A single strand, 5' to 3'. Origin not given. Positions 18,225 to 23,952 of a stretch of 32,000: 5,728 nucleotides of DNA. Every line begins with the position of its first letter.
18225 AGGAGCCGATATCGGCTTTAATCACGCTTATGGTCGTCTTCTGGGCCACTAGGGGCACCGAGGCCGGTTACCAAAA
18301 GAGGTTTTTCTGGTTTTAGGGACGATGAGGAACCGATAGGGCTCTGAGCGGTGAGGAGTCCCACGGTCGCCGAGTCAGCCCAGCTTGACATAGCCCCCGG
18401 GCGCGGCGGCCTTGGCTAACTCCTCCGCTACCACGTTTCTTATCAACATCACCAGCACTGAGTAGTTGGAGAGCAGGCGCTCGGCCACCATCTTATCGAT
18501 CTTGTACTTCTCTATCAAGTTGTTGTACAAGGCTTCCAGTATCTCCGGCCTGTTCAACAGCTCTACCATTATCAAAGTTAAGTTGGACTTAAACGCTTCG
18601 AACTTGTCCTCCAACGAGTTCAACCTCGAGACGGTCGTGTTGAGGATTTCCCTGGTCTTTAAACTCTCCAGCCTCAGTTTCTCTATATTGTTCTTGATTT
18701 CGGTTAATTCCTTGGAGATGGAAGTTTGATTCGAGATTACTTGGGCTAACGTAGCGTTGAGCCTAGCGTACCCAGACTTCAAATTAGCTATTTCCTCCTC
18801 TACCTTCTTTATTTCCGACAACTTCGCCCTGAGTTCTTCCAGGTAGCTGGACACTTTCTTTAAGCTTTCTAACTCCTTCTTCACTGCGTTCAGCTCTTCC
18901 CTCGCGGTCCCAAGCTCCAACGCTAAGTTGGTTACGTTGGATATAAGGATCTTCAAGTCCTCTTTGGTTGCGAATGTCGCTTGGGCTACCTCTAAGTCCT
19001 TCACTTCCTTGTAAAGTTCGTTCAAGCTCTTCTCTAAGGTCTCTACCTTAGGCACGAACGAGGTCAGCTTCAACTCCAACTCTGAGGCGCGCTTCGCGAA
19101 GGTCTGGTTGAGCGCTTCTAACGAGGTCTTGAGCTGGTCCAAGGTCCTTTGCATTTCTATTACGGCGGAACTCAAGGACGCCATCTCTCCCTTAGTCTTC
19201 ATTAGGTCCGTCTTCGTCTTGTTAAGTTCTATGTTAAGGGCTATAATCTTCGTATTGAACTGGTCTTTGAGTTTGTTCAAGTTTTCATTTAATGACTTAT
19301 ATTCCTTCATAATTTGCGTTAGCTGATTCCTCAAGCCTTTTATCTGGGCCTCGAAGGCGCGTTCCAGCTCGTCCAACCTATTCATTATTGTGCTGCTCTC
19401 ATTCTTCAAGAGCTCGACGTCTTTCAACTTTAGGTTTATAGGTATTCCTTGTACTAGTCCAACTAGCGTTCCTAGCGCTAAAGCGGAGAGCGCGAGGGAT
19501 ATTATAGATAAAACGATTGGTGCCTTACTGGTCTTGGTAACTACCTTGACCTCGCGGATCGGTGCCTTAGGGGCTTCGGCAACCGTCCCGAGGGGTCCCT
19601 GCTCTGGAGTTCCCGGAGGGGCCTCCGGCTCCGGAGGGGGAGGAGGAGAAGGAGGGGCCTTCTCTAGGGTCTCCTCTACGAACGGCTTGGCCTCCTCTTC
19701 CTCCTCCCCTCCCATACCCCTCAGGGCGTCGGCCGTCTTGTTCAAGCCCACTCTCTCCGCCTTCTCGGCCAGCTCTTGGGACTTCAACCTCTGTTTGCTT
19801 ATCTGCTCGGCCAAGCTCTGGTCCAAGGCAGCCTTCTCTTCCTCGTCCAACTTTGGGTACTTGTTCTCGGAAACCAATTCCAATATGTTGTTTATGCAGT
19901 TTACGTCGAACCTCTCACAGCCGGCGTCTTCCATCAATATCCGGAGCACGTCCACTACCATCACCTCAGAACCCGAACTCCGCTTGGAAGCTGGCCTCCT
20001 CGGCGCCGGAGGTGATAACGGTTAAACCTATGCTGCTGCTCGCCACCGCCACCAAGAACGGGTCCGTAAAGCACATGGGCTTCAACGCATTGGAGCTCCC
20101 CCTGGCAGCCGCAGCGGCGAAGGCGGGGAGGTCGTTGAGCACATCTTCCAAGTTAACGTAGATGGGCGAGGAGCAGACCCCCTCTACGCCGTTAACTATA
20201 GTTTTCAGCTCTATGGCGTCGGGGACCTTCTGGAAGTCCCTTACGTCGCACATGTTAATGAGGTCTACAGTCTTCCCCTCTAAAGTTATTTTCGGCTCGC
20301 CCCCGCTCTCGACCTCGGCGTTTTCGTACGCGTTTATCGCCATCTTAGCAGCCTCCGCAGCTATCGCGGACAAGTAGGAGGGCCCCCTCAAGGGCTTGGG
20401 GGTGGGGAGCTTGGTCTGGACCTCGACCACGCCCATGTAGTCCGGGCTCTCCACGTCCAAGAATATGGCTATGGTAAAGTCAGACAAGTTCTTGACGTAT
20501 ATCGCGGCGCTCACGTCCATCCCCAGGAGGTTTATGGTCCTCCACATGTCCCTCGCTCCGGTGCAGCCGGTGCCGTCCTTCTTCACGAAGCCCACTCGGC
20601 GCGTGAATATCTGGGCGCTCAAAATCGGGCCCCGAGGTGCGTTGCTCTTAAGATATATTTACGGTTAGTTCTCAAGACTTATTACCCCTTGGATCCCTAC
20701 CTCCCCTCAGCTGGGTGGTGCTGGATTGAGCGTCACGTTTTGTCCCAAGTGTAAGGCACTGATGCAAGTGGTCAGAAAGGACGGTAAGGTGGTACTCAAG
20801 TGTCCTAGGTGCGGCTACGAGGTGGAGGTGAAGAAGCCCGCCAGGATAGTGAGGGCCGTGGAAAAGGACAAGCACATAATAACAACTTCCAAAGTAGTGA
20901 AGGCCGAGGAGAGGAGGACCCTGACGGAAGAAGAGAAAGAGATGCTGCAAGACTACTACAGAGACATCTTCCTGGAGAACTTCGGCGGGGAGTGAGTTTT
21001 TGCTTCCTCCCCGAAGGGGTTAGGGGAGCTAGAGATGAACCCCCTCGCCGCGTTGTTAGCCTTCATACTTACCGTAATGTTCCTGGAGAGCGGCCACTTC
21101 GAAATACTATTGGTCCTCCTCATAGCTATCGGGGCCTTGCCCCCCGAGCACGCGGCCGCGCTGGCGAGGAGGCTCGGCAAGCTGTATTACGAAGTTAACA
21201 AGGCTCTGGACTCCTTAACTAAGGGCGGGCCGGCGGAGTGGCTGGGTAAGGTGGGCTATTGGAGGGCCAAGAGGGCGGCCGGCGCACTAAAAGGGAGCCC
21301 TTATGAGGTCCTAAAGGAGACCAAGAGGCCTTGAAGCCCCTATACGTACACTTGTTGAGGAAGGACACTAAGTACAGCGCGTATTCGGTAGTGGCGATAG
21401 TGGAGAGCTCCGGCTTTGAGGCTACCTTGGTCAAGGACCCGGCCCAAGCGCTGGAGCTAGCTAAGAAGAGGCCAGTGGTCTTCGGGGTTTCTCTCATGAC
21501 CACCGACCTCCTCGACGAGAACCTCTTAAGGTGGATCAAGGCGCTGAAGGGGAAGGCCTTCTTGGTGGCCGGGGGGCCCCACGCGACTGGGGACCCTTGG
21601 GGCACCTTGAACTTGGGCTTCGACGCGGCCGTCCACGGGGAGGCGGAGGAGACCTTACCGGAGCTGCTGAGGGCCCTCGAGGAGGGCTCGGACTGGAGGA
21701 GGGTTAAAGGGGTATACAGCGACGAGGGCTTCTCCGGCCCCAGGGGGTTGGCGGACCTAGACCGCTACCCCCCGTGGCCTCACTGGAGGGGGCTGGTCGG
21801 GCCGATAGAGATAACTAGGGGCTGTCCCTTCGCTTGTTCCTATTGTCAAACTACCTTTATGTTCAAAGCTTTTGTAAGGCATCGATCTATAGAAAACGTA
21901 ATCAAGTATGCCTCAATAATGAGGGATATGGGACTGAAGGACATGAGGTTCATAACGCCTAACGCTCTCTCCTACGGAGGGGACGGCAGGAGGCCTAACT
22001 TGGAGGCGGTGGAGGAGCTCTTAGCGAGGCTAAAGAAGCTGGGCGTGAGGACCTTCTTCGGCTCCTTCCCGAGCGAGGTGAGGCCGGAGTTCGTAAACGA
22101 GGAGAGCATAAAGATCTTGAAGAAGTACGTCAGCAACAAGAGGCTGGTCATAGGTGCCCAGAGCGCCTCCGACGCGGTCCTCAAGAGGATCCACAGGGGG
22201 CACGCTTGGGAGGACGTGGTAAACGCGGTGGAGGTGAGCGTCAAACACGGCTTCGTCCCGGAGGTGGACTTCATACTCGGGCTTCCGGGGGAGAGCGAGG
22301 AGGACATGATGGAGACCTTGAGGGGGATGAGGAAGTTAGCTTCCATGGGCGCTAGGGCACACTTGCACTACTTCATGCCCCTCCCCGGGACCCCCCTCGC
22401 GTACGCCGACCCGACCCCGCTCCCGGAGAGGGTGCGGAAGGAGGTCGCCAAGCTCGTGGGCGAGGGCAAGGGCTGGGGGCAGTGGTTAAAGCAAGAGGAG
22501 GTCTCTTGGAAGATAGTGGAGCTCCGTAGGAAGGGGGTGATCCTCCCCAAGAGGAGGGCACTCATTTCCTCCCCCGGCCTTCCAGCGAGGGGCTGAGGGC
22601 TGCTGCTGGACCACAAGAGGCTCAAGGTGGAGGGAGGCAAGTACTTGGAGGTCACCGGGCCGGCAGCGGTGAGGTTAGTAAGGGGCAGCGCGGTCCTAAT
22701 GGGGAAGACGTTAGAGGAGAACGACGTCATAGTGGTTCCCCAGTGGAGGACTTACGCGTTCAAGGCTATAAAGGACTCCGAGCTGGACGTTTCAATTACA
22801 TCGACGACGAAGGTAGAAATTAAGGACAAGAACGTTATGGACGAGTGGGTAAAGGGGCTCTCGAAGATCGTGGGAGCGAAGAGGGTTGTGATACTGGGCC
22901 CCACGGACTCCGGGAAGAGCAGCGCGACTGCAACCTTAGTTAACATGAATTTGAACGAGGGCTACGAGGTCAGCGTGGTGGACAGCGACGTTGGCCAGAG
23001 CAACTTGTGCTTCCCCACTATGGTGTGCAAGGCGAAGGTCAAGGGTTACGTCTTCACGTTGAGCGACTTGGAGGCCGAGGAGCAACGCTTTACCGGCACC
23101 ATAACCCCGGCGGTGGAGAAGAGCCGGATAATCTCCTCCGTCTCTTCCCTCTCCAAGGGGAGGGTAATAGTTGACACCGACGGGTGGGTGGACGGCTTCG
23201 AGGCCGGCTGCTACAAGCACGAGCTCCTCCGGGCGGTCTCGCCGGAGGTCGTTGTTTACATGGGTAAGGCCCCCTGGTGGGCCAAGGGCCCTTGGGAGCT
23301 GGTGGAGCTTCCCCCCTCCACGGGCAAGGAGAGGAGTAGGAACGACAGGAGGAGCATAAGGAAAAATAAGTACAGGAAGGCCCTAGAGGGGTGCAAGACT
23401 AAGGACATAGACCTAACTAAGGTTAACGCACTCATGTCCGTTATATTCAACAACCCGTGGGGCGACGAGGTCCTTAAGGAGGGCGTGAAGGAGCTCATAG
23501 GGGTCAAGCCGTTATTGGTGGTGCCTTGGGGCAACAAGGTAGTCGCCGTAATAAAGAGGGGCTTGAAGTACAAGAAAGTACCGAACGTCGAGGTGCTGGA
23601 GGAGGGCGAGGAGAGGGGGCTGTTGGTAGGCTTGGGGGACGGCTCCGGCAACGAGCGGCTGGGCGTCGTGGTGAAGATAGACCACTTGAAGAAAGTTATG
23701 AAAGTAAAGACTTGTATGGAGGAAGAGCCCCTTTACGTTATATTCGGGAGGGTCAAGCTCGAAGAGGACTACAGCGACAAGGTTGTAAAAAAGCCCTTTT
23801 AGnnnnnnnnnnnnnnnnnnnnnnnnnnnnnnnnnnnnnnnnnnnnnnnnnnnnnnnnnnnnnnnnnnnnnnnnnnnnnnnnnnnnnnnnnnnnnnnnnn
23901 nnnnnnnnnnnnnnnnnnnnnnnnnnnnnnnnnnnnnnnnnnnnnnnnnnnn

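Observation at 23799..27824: Giant prepilin-anchored, sequon-dense DUF2341/LamG-like surface protein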

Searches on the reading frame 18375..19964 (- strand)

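Call 7: search_protein_families(library=pfam, proteins=[window:18375-19964:-], max_evalue=0.01)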
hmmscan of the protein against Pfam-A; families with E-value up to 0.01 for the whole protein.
window:18375-19964:- (529 aa): 15 families
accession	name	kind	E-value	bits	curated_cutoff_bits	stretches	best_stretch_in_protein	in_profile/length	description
PF07889.17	DUF1664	-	4.1e-07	30.5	34.6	1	209-289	37-117/124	Protein of unknown function (DUF1664)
PF05377.16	FlaC_arch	-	1.5e-06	29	27.8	0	197-232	2-40/55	Flagella accessory protein C (FlaC)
PF04513.17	Baculo_PEP_C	-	6.3e-06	26.7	38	1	186-287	25-120/140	Baculovirus polyhedron envelope protein, PEP, C terminus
PF10498.14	IFT57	-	1.1e-05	25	40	1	194-326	224-351/360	Intra-flagellar transport protein 57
PF14362.11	DUF4407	-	3.5e-05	23.7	31.3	1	158-329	82-226/297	Domain of unknown function (DUF4407)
PF06160.17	EzrA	-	4.1e-05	22.5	39.6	1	299-468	272-441/557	Septation ring formation regulator, EzrA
PF04108.17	ATG17_like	-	7.3e-05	22.8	43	1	187-475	62-318/355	Autophagy protein ATG17-like domain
PF08581.15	Tup_N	-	0.00043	21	28.7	0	183-249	13-75/77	Tup N-terminal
PF17078.10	SHE3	-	0.0017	18.6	30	1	187-325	82-219/228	SWI5-dependent HO expression protein 3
PF00038.26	Filament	-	0.0052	16.9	40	0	225-317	183-275/313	Intermediate filament protein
PF08653.15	DASH_Dam1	-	0.0056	16.9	26.6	0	260-290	4-33/56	DASH complex subunit Dam1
PF15035.11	Rootletin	-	0.0062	17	36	0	188-283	68-174/188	Ciliary rootlet component, centrosome cohesion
PF16515.11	HIP1_clath_bdg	-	0.0069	17.2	28.8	1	211-287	18-94/99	Clathrin-binding domain of Huntingtin-interacting protein 1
PF00804.31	Syntaxin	-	0.0077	16.5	26.7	0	177-230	64-117/157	Syntaxin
PF04849.18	HAP1_N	-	0.0085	15.8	33.9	1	236-324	213-304/307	HAP1 N-terminal conserved region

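Call 12: search_protein_families(library=ncbifam, proteins=[window:18375-19964:-], max_evalue=0.01)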
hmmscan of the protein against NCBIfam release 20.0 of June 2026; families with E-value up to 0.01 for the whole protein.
window:18375-19964:- (529 aa): 23 families
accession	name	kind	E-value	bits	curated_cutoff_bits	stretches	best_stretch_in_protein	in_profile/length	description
NF045487.1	ASRP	equivalog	2.2e-13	49.7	300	3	261-402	333-472/593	archaea-specific SMC-related protein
TIGR02168.1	SMC_prok_B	equivalog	8.8e-13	46.9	567.35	1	190-488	244-532/1181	chromosome segregation protein SMC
TIGR02169.1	SMC_prok_A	equivalog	2.3e-11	42.2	729.4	1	202-463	234-494/1165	chromosome segregation protein SMC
NF041034.1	Rad50_Sulf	equivalog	2.6e-08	32.2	1000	1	203-458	444-709/872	DNA double-strand break repair ATPase Rad50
NF003034.1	PRK03918.1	equivalog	4.4e-08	31.6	700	1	188-463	466-738/878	DNA double-strand break repair ATPase Rad50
TIGR04523.1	Mplasa_alph_rch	subfamily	7.8e-06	24.1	270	2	295-457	58-222/745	helix-rich protein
NF058533.1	antiphage_ProA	equivalog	3.1e-05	21.6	1500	1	199-447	910-1189/1903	anti-phage protein ProA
NF038350.1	taxis_HmpF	equivalog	4.1e-05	22.1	200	2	195-395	186-385/553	pilus motility taxis protein HmpF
NF003413.0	PRK04778.1-7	equivalog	6.4e-05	21.5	556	1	270-451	251-428/564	septation ring formation regulator EzrA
TIGR04527.1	mycoplas_twoTM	subfamily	0.00023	21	125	1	212-324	39-155/248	MG_279/MG_280 family protein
NF045780.1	TrlF_fam_ATP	equivalog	0.00023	20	350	1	181-462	443-735/944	TrlF family AAA-like ATPase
NF053563.1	Rkd4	equivalog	0.0004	18.6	860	1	181-461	216-498/747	arcadin-4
TIGR04211.1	SH3_and_anchor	equivalog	0.00044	19.9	65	1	332-428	63-163/198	TIGR04211 family SH3 domain-containing protein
NF041378.1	XopZ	subfamily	0.00055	18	1300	1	192-447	154-401/1292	XopZ family type III secretion system effector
NF002244.0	PRK01156.1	equivalog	0.00064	17.9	847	1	186-450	463-720/895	DNA double-strand break repair ATPase Rad50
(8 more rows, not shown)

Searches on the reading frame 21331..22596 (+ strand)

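Call 7: search_protein_families(library=pfam, proteins=[window:21331-22596:+], max_evalue=0.01)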
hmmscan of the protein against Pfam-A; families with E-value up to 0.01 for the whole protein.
window:21331-22596:+ (421 aa): 2 families
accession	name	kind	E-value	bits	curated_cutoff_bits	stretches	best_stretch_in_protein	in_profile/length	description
PF04055.27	Radical_SAM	-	1.5e-26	94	29.5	1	159-331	1-164/166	Radical SAM superfamily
PF02310.24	B12-binding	-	1.1e-10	41.9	32.1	1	20-113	20-121/121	B12 binding domain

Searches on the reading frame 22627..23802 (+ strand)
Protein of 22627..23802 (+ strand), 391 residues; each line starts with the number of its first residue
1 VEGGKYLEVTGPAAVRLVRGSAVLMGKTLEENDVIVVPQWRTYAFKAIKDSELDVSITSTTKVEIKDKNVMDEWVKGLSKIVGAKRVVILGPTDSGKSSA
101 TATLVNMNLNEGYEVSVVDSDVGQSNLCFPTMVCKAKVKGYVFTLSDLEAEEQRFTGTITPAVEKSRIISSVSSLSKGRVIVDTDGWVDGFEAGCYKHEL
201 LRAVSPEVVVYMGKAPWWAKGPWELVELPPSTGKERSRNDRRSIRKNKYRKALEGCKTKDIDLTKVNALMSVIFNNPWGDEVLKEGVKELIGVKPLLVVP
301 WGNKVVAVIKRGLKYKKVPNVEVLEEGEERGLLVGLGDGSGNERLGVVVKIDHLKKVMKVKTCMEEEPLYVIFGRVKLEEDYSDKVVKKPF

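Call 7: search_protein_families(library=pfam, proteins=[window:22627-23802:+], max_evalue=0.01)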
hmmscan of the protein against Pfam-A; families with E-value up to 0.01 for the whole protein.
window:22627-23802:+ (391 aa): 3 families
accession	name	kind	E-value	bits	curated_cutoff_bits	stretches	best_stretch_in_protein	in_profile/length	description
PF16575.11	CLP1_P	-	2.1e-26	93.4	26.6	1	91-251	1-184/188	mRNA cleavage and polyadenylation factor CLP1 P-loop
PF01656.29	CbiA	-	0.0002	21.8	25.4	1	93-313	8-123/125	CobQ/CobB/MinD/ParA nucleotide binding domain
PF19044.6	P-loop_TraG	-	0.00046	19.4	25.8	1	80-147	25-85/413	TraG P-loop domain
